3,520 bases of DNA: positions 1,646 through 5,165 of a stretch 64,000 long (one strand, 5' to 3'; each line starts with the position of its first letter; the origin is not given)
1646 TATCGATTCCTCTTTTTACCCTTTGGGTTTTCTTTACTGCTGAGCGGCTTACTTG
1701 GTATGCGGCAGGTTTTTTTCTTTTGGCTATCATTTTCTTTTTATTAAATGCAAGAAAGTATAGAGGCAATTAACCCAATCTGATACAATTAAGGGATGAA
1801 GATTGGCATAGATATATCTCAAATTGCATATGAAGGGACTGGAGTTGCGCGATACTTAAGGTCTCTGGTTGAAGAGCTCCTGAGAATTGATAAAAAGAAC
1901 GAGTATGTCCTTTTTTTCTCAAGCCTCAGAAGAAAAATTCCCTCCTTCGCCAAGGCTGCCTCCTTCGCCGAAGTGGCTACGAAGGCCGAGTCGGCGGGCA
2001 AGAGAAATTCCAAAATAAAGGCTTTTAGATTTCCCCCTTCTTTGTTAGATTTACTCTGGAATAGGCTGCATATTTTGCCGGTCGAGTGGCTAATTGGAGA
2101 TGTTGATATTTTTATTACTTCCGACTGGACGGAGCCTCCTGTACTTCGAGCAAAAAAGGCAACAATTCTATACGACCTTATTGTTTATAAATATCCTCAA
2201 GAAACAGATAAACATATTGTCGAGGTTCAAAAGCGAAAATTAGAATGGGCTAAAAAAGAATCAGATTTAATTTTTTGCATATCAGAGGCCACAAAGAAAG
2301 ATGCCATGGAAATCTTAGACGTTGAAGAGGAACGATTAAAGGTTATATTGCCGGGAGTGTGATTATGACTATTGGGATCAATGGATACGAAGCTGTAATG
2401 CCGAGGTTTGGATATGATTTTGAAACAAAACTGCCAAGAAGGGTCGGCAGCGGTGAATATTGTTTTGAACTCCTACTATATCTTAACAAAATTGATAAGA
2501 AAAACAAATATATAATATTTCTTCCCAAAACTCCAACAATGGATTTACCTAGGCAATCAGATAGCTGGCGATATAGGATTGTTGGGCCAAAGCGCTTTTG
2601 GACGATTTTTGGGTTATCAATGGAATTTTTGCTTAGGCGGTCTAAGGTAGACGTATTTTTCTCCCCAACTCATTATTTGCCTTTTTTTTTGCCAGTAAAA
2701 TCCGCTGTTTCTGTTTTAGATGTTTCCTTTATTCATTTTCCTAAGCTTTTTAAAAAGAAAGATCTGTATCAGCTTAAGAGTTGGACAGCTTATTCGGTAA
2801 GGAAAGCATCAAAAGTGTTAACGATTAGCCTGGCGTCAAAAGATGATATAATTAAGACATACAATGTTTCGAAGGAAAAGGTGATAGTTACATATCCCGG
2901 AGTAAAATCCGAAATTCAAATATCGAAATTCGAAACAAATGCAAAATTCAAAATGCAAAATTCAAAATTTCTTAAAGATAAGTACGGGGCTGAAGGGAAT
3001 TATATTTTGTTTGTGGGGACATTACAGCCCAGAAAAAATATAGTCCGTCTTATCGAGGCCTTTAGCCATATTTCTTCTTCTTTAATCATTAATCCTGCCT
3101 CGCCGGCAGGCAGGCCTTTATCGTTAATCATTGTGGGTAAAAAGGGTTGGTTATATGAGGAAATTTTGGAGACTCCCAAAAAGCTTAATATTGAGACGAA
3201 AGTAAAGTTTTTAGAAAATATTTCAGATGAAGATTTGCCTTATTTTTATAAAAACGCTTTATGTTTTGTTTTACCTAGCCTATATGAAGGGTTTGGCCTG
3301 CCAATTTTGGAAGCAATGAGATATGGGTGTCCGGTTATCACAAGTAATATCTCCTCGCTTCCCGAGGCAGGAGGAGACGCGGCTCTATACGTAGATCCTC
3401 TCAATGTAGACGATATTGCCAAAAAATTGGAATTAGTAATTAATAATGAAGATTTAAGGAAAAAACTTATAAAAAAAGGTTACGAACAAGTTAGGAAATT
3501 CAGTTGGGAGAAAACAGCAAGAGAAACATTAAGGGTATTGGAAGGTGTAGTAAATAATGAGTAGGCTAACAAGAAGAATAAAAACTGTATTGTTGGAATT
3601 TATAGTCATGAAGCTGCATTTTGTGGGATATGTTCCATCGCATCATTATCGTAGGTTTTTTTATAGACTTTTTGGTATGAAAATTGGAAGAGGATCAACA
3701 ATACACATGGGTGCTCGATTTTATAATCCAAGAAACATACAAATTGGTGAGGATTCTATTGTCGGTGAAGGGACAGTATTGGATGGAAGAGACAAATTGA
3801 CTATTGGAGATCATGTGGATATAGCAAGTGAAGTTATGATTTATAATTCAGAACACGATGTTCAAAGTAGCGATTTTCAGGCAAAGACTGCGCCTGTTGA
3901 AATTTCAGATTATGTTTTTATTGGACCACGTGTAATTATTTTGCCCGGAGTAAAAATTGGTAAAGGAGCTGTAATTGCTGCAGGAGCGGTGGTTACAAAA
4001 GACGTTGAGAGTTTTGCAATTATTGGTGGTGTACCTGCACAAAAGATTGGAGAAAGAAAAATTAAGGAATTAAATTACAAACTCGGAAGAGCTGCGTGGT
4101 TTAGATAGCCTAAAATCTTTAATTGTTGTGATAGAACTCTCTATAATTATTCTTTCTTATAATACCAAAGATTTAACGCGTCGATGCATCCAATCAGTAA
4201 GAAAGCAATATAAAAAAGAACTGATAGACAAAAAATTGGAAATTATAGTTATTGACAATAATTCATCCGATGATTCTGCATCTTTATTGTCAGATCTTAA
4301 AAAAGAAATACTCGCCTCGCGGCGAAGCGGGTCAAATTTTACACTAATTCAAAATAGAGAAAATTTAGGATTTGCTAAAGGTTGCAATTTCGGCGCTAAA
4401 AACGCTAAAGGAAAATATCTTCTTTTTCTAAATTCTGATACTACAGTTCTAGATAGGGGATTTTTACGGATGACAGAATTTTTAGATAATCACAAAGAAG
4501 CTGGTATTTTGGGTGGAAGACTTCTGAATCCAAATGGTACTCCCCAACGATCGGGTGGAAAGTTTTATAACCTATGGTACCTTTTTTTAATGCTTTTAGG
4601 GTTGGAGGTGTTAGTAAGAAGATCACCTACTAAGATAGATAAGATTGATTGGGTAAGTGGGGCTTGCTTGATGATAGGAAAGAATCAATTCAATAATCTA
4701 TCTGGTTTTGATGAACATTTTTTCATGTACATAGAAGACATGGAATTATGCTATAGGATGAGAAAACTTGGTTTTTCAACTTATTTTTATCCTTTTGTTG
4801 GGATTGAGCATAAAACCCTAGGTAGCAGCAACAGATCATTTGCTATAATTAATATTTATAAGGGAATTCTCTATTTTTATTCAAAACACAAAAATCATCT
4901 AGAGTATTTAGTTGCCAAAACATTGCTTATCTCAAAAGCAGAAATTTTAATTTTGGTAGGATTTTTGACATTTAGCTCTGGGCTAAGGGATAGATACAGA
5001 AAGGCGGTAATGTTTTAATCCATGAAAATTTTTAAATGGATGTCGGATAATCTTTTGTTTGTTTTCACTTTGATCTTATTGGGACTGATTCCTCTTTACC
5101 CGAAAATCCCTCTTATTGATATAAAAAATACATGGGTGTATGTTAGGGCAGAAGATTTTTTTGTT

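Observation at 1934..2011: Largest GC-rich in-frame insertion (about 60 bp) flanked by AAATTCC repeats in a truncated GT4 duplicate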

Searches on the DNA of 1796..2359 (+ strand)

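Call 50: search_with_rna_model(model_id=R1, sources=[L001, L002, L004, L007, L008, L009, L010, L011, L012, L013, L014, L015, L016, L017, L018, L019, L020, L021, L022, L023, L024, L025, L026, L027, L028, L029, L030, L031, L032, L033, L034, L035, L036, L037, L038, L039, L040, L041, L042, L043, L044, L045, L046, L047, L048, L049, L050, L051, L052, L053, L054, L055, L056, L057, L058, L059, L060, L061, L062, L063, L064, L065, L066, L067, L068, L069, L070, L071, L072, L073, L074, L075, L076, L077, L078, L079, L080, L081, L082, L083, L084, L085], max_evalue=10, make_alignment=true)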
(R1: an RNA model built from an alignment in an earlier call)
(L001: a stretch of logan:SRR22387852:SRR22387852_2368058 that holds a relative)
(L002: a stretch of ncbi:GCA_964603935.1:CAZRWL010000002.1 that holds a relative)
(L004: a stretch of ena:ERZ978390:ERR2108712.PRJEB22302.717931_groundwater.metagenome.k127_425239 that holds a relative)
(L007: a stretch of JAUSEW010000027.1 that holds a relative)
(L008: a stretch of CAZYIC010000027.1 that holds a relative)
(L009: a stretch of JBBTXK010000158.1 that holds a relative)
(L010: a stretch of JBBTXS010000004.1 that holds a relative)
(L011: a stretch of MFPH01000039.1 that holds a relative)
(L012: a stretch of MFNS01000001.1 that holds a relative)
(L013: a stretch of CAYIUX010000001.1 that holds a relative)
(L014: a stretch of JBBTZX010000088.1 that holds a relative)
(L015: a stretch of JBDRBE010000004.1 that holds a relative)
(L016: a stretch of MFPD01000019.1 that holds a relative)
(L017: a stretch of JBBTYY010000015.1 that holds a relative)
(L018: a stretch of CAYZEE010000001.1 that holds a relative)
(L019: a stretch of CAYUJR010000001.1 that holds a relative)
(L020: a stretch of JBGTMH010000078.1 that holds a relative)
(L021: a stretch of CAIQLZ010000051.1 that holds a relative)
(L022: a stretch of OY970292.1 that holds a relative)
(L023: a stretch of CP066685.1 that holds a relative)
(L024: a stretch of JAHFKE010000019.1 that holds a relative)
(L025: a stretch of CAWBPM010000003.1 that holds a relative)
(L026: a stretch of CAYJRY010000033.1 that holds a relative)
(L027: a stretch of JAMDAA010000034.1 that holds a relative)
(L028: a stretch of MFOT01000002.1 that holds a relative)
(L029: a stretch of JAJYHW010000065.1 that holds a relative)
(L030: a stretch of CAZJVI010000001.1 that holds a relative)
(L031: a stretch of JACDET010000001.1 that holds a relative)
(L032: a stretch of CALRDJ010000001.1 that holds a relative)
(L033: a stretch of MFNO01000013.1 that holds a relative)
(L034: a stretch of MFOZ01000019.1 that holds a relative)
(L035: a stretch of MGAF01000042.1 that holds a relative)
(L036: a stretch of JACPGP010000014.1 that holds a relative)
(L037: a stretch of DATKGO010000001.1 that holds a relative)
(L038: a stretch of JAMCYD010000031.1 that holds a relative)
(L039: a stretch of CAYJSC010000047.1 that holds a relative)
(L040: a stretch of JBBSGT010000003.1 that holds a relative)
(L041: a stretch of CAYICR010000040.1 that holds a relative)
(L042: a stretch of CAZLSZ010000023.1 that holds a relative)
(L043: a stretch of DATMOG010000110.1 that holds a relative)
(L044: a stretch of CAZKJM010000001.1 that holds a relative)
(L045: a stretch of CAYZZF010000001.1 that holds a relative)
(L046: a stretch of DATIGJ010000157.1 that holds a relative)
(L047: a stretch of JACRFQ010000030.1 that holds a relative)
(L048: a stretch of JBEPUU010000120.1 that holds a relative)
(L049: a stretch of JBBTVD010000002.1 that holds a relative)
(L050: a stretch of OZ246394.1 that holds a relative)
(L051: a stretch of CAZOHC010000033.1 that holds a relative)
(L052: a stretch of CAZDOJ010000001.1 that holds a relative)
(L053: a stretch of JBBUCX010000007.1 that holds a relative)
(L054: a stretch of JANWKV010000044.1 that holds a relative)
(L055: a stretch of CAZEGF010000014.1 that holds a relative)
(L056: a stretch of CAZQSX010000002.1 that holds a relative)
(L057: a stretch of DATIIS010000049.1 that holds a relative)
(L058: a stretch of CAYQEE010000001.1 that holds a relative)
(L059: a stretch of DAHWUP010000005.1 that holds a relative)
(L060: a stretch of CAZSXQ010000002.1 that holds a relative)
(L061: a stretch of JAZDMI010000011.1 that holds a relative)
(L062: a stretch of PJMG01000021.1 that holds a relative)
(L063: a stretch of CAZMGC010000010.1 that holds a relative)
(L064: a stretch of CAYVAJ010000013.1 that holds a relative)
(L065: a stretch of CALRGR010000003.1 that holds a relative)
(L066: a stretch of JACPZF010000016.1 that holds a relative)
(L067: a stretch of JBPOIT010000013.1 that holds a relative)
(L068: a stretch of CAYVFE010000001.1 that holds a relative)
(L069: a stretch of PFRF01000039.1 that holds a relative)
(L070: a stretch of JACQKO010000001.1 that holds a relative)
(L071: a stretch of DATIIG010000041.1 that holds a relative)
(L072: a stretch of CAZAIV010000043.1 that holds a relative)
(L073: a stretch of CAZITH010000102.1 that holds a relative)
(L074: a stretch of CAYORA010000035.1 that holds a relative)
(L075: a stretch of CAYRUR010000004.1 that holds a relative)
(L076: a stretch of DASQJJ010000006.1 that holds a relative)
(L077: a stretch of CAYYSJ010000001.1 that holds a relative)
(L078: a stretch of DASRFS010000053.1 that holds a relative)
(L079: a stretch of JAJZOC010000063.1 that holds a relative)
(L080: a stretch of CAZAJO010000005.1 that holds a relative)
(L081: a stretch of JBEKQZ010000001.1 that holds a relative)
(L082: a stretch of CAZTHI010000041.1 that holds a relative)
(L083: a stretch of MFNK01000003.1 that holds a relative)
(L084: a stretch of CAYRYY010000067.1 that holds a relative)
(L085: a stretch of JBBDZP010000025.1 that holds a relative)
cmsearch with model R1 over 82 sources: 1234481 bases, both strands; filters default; matches with E-value up to 10: 19.
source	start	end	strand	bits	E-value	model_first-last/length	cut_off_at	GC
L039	2732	2761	+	51.7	2.5e-08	1-30/30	no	0.73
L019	11062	11091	+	50.6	4.5e-08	1-30/30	no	0.67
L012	12446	12475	+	50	6e-08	1-30/30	no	0.73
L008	6257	6286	+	47.6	2.2e-07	1-30/30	no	0.67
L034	18560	18589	+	47.3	2.6e-07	1-30/30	no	0.7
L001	2929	2958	+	46.8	3.3e-07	1-30/30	no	0.67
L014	892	921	+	46.8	3.3e-07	1-30/30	no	0.67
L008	3888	3917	+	46.3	4.2e-07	1-30/30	no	0.7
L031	19979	20008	+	45.7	5.8e-07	1-30/30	no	0.67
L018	5603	5632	+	44.1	1.4e-06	1-30/30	no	0.57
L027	1805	1834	+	43.6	1.8e-06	1-30/30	no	0.53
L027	1872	1901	+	43.6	1.8e-06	1-30/30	no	0.53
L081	7947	7976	+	41.2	6.2e-06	1-30/30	no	0.67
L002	3145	3174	+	36.2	8.8e-05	1-30/30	no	0.57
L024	11466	11495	+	32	0.00081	1-30/30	no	0.7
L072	2463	2501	+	27.1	0.011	1-30/30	no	0.54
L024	11355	11384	+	25.7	0.024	1-30/30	no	0.73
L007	10151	10164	+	17.6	1.7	7-20/30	no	0.57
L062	11662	11691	+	17.3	2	1-30/30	no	0.63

Alignment A3: 19 matches aligned to the model, 41 columns, each read 5' to 3' on its own strand. Consensus structure (alignment columns), stored with it:
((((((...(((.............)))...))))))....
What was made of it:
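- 19 hits in 1.23 Mb of Levybacteria loci, all on the strand of the query gene (call 50).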

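Call 73: search_rna_families(source=window, start=1850, end=2100, threshold=evalue, max_evalue=10)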
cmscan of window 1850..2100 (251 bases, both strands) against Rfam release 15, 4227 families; matches with E-value up to 10: 6.
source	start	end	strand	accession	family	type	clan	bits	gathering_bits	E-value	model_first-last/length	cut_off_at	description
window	2015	2076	+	RF02451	ncr1241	Gene; sRNA;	-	16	60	2.5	1-63/63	no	Bacillus sRNA ncr1241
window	1965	1997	+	RF03912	mir-4659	Gene; miRNA;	-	14.9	92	3.2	1-73/73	no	mir-4659 microRNA precursor family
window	2000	2038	-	RF00955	mir-1829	Gene; miRNA;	-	13.7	60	8.6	1-58/58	no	mir-1829 microRNA precursor family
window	1878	1929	-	RF03973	mir-5615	Gene; miRNA;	-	13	82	8.7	1-61/61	no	mir-5615 microRNA precursor family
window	1942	1954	-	RF03156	L31-Firmicutes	Cis-reg; leader;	CL00118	11.1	33.3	7.6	1-32/32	no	L31-Firmicutes ribosomal protein leader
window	1960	1973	-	RF03156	L31-Firmicutes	Cis-reg; leader;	CL00118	11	33.3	8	1-32/32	no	L31-Firmicutes ribosomal protein leader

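Call 91: search_with_rna_model(model_id=R1, sources=[L224, L225, L226, L227, L228, L229, L230], filters=off, max_evalue=10)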
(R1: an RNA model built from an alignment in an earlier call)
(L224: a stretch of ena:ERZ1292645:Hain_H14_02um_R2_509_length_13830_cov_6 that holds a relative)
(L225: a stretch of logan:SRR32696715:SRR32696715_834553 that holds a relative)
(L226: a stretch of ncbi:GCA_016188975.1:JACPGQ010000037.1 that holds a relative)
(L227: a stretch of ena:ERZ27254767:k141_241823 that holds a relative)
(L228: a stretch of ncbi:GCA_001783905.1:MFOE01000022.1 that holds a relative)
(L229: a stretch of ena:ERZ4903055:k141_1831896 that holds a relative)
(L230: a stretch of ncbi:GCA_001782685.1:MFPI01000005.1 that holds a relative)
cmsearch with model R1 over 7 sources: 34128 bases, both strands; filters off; matches with E-value up to 10: 4.
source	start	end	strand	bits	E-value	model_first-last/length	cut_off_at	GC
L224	1612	1641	-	46.8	9.2e-09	1-30/30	no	0.67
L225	138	167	-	46.8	9.2e-09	1-30/30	no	0.67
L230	1835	1851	+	9.9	2.7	1-30/30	no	0.82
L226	3447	3471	-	9.6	3.2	1-30/30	no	0.6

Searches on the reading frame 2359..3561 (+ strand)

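Call 9: search_protein_families(library=pfam, proteins=[window:2359-3561:+], max_evalue=0.01)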
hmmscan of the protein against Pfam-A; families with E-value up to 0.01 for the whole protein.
window:2359-3561:+ (401 aa): 5 families
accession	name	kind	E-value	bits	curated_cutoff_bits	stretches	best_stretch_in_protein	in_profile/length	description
PF00534.26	Glycos_transf_1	-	3.2e-38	131.4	26.4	1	212-376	14-171/172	Glycosyl transferases group 1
PF13692.12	Glyco_trans_1_4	-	2.3e-26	93.2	27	1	214-363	2-142/142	Glycosyl transferases group 1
PF13524.12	Glyco_trans_1_2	-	3.5e-08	33.9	25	1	255-391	16-143/144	Glycosyl transferase-like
PF13439.12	Glyco_transf_4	-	3.3e-07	30.9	28.5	1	36-183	9-167/170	Glycosyltransferase Family 4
PF20706.3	GT4-conflict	-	1.7e-05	24.4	26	1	212-333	196-315/385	Family 4 Glycosyltransferase in conflict systems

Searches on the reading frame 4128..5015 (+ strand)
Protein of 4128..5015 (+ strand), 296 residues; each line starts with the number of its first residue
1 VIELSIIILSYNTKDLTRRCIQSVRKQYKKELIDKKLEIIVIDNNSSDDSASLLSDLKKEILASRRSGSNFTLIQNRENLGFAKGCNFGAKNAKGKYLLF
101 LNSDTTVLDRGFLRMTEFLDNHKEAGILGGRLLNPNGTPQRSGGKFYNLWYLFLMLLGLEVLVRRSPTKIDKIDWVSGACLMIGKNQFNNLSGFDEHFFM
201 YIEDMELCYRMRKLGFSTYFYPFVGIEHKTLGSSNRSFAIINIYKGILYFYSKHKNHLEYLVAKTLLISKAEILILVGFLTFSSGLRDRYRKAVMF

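Call 56: search_protein_families(library=pfam, proteins=[window:4128-5015:+], max_evalue=0.001)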
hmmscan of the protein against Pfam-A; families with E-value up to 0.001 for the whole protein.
window:4128-5015:+ (296 aa): 6 families
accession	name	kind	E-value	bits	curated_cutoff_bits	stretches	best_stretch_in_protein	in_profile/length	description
PF00535.33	Glycos_transf_2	-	3.8e-26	92.5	23.3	1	5-149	1-132/168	Glycosyl transferase family 2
PF13641.12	Glyco_tranf_2_3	-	3.2e-12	47.4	27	1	4-229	3-212/230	Glycosyltransferase like family 2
PF10111.15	Glyco_tranf_2_2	-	4.4e-10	39.9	27.3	1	7-213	3-201/276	Glycosyltransferase like family 2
PF13632.12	Glyco_trans_2_3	-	2.8e-05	24.5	27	1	98-228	2-123/198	Glycosyl transferase family group 2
PF13712.12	Glyco_tranf_2_5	-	7.6e-05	23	27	1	73-217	32-176/210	Glycosyltransferase like family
PF02709.20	Glyco_transf_7C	-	0.00023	21.2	23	1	177-223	20-67/78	N-terminal domain of galactosyltransferase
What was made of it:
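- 4311..4331 (-): Copy of the 21-nt GC element family F3, antisense, in frame in a GT2 gene (4128-5018). Host gene from Pfam (call 56).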
